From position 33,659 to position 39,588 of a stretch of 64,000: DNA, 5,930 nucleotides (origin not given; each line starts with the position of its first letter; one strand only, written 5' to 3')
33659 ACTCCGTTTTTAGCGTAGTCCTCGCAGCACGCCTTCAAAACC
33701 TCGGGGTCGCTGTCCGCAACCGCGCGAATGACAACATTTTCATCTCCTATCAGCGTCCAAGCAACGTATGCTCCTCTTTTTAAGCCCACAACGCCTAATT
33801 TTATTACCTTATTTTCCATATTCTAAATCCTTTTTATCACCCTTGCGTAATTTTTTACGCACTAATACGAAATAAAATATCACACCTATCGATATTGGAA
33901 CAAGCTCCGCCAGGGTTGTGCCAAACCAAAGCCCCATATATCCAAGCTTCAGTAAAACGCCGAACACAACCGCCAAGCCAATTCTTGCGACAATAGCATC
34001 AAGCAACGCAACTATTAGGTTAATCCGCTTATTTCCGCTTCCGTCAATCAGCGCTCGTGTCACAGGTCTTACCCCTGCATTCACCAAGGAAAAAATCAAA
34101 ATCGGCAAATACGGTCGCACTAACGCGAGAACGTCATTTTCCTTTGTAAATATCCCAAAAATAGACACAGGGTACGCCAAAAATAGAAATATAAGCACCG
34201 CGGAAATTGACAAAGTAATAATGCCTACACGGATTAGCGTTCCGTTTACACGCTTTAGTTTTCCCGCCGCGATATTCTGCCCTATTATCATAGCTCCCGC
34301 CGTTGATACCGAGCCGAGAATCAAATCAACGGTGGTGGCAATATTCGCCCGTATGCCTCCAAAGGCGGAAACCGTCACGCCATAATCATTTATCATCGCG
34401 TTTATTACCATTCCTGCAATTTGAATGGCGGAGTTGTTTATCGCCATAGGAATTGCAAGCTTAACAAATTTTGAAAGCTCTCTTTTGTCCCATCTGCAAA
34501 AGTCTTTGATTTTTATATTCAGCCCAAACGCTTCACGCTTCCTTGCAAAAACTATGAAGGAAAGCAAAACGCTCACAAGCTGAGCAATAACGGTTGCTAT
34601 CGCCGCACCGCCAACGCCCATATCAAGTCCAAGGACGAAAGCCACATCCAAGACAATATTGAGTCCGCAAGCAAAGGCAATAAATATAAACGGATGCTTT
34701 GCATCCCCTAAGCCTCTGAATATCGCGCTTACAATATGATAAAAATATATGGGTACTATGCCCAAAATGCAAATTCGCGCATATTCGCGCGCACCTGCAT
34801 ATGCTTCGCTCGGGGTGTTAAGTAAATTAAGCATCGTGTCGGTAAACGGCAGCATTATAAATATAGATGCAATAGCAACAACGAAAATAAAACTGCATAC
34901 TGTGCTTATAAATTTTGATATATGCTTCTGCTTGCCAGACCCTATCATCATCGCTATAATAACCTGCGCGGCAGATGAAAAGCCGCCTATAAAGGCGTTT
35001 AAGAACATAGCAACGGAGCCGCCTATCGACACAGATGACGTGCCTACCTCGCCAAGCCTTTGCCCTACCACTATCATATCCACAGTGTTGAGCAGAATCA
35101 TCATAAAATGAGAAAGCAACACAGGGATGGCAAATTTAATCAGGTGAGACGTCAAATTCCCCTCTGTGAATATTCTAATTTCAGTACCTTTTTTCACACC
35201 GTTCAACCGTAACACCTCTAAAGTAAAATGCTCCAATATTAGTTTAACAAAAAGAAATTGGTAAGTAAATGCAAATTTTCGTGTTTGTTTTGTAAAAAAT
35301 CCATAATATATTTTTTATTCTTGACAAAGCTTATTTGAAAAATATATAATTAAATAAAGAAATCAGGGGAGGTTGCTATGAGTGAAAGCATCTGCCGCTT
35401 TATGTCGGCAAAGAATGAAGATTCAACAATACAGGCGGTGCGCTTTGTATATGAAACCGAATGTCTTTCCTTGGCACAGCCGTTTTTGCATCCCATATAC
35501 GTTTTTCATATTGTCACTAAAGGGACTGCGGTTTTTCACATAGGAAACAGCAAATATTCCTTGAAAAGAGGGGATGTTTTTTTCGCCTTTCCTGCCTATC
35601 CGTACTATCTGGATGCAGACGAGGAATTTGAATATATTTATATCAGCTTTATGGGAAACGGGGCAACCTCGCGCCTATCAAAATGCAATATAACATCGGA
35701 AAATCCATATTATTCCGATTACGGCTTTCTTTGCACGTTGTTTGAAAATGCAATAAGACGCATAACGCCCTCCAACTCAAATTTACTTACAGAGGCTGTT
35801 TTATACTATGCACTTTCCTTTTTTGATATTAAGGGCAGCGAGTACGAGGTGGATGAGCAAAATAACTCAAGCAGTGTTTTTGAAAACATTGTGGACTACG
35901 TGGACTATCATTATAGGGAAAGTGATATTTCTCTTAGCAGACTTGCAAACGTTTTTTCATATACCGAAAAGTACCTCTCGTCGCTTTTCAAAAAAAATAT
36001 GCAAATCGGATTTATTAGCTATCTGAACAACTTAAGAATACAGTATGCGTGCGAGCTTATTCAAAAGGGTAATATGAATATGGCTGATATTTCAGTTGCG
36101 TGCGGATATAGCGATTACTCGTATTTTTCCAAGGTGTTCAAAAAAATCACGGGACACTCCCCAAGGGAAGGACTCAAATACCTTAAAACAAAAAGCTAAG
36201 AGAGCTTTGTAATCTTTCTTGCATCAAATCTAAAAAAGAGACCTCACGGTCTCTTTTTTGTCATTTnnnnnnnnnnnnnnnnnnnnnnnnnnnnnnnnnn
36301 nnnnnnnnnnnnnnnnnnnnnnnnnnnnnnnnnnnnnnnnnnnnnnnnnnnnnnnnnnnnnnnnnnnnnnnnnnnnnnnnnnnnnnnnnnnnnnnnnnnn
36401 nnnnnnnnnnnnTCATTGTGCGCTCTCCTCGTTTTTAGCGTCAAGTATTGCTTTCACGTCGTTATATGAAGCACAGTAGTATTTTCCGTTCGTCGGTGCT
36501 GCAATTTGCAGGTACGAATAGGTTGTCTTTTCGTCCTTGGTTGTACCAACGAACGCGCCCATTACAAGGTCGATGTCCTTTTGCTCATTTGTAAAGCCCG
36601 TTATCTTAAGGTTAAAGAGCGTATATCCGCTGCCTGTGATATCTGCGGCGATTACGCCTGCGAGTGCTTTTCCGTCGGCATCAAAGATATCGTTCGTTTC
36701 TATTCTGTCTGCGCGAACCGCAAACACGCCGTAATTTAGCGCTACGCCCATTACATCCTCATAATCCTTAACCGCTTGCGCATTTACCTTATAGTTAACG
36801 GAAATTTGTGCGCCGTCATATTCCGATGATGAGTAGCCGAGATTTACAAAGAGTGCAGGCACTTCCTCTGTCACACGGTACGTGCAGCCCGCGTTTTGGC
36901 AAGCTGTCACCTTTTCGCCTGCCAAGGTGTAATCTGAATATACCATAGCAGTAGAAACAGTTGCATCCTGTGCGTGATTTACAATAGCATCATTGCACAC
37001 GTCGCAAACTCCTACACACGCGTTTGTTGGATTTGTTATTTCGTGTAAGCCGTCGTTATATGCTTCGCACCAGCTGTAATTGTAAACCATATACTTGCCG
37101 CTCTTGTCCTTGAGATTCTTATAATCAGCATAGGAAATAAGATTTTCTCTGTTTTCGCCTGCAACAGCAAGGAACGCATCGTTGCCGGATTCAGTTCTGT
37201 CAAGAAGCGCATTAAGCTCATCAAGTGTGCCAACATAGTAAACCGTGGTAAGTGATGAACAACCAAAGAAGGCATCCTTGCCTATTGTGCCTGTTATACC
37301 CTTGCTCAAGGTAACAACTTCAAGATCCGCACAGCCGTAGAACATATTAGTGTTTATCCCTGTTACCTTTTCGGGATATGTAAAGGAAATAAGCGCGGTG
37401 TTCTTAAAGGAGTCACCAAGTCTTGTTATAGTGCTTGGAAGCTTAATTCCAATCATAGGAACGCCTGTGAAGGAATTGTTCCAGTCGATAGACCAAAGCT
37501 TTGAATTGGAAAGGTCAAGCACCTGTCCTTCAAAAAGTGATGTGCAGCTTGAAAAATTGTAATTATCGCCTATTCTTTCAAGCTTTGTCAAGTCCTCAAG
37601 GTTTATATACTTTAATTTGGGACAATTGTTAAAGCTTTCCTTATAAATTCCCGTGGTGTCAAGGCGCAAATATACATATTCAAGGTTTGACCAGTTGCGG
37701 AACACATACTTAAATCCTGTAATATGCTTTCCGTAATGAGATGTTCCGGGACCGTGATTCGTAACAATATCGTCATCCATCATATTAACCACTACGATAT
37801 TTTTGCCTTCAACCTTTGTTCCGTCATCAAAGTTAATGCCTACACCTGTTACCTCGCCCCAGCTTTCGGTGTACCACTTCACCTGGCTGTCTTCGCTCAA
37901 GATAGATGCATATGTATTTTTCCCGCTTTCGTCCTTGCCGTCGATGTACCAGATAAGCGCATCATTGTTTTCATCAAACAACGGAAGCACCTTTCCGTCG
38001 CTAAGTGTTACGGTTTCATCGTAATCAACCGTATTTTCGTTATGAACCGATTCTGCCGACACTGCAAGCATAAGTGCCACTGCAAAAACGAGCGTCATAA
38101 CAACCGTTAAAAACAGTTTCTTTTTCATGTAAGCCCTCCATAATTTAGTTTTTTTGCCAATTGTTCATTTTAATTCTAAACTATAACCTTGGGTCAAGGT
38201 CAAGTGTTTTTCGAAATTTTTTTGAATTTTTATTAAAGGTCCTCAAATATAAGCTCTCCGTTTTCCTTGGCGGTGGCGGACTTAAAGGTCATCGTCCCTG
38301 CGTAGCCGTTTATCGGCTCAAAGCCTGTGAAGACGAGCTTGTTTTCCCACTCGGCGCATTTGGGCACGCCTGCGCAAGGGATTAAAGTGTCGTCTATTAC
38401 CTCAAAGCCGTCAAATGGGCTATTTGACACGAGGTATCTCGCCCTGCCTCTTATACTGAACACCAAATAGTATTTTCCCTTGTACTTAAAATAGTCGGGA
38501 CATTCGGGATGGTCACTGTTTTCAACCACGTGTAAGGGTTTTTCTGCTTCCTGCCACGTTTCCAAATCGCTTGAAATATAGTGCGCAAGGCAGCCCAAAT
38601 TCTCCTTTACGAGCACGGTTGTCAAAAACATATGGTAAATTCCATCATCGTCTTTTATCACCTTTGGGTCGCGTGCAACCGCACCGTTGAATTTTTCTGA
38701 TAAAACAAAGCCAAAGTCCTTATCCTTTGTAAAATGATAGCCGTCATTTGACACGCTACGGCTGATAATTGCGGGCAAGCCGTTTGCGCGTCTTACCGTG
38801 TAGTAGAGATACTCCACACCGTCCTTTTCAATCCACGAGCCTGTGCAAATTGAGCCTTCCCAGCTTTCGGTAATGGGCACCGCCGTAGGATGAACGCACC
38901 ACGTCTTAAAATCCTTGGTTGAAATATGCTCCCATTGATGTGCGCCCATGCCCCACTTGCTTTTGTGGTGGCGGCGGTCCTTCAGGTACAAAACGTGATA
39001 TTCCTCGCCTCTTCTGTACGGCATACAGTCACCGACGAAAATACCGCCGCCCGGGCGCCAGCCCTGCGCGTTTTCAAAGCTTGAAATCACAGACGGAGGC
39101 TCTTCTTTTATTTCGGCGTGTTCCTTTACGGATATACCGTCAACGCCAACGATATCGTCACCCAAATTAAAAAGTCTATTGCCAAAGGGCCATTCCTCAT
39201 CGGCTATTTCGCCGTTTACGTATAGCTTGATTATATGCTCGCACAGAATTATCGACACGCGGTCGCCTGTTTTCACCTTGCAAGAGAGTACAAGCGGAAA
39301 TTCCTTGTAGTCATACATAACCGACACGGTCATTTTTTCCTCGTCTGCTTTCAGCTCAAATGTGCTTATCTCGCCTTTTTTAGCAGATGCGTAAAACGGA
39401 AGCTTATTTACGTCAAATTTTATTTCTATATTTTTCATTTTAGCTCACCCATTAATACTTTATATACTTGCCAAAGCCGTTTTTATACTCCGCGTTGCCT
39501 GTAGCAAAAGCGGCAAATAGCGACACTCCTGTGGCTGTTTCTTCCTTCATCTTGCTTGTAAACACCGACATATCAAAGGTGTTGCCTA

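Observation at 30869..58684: Six-copy cassette family: variable LRR/Cys-rich secreted protein with a conserved, unrecognised ~150-aa C-terminal domain, a coupled micro-ORF and a shared terminator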

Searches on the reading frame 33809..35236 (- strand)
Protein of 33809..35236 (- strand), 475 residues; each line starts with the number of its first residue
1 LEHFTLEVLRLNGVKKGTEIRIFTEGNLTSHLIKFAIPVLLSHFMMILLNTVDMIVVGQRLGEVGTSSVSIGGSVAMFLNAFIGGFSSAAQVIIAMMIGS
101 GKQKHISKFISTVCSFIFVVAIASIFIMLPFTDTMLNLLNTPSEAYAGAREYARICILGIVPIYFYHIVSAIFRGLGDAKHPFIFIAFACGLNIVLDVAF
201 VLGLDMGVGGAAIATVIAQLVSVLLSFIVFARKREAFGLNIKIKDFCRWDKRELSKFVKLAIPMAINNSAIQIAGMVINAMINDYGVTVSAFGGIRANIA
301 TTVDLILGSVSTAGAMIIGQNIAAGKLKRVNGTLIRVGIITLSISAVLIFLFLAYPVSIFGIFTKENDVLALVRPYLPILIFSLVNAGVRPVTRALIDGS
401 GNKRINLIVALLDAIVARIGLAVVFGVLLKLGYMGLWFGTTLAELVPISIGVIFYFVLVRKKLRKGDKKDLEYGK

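Call 6: search_protein_families(library=pfam, proteins=[window:33809-35236:-], max_evalue=0.001)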
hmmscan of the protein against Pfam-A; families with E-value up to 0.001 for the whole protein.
window:33809-35236:- (475 aa): 1 family
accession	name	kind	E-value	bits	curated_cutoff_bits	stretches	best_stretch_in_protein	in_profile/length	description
PF01554.23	MatE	-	3.5e-39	134.5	24.9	2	38-197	1-159/161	MatE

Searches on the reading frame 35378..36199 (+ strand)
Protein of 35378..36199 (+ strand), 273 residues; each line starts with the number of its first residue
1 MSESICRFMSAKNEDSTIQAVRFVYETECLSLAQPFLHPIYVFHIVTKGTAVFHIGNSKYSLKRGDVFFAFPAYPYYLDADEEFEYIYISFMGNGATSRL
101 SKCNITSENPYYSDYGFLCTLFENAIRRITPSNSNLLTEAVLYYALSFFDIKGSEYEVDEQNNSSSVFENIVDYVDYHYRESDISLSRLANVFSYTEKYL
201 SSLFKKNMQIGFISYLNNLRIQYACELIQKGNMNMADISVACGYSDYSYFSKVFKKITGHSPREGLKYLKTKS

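Call 6: search_protein_families(library=pfam, proteins=[window:35378-36199:+], max_evalue=0.001)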
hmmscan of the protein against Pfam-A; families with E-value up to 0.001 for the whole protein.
window:35378-36199:+ (273 aa): 3 families
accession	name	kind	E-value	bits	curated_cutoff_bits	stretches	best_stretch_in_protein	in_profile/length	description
PF12833.13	HTH_18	-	7.6e-20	71.4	33.6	1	189-264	1-76/80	Helix-turn-helix domain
PF00165.29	HTH_AraC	-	7.2e-14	51.9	26.6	1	229-264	2-39/42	Bacterial regulatory helix-turn-helix proteins, AraC family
PF02311.25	AraC_binding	-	3.3e-12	46.7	21.1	1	38-146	21-135/135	AraC-like ligand binding domain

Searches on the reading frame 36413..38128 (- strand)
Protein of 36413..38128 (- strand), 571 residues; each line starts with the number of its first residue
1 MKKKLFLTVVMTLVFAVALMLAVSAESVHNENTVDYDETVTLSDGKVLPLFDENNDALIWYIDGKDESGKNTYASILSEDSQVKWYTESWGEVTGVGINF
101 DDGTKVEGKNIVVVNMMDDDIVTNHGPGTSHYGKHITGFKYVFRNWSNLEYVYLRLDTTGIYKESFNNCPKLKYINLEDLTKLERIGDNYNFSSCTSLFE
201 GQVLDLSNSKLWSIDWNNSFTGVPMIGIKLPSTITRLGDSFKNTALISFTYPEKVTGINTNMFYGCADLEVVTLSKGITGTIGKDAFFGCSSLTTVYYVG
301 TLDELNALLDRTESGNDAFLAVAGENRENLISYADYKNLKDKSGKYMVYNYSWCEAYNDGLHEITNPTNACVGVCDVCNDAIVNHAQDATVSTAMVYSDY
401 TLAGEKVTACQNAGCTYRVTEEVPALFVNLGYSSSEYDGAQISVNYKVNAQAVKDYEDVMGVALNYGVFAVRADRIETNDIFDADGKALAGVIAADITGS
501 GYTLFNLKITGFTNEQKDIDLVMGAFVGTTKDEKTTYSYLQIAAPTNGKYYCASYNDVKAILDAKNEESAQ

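Call 5: search_protein_families(library=pfam, proteins=[window:36413-38128:-], max_evalue=0.1)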
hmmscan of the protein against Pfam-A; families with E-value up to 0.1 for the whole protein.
window:36413-38128:- (571 aa): 3 families
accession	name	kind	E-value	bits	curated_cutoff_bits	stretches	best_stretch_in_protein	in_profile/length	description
PF13306.12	LRR_5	-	3.6e-20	72.6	27.7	2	217-304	27-114/127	BspA type Leucine rich repeat region (6 copies)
PF13855.12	LRR_8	-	7.3e-07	29.3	27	0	142-178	20-57/61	Leucine rich repeat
PF12799.13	LRR_4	-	0.0075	16.9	27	0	148-186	2-39/44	Leucine Rich repeats (2 copies)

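Call 8: search_protein_families(library=ncbifam, proteins=[window:36413-38128:-], max_evalue=0.1)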
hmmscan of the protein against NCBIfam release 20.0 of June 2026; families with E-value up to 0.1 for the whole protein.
window:36413-38128:- (571 aa): 2 families
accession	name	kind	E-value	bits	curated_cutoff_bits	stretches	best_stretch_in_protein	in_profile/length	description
NF002692.0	PRK02487.1-1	equivalog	0.018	14.4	297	1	488-552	43-104/158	heme-degrading domain-containing protein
NF041742.1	WGxxGxxG_fam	subfamily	0.038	14.6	35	1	1-39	1-37/69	WGxxGxxG family protein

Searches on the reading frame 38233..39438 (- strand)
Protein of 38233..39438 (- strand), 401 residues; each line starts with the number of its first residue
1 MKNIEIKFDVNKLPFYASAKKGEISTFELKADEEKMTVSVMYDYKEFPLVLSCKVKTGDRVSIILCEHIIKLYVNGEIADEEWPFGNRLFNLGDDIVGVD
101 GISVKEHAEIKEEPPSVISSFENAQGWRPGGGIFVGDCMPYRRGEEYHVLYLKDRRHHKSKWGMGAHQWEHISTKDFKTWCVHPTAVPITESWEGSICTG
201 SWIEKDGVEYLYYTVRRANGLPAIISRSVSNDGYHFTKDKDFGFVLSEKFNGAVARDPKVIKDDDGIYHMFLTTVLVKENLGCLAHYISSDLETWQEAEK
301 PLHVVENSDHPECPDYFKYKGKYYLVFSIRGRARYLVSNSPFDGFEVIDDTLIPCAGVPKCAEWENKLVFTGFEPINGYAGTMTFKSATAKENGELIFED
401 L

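Call 6: search_protein_families(library=pfam, proteins=[window:38233-39438:-], max_evalue=0.001)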
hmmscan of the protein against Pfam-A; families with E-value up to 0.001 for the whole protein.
window:38233-39438:- (401 aa): 2 families
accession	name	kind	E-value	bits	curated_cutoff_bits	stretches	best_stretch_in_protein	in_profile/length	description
PF00251.26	Glyco_hydro_32N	-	2.6e-21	77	22.1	1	144-331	19-212/307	Glycosyl hydrolases family 32 N-terminal domain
PF04616.20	Glyco_hydro_43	-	1.1e-06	28.7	32.2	1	255-330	10-91/288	Glycosyl hydrolases family 43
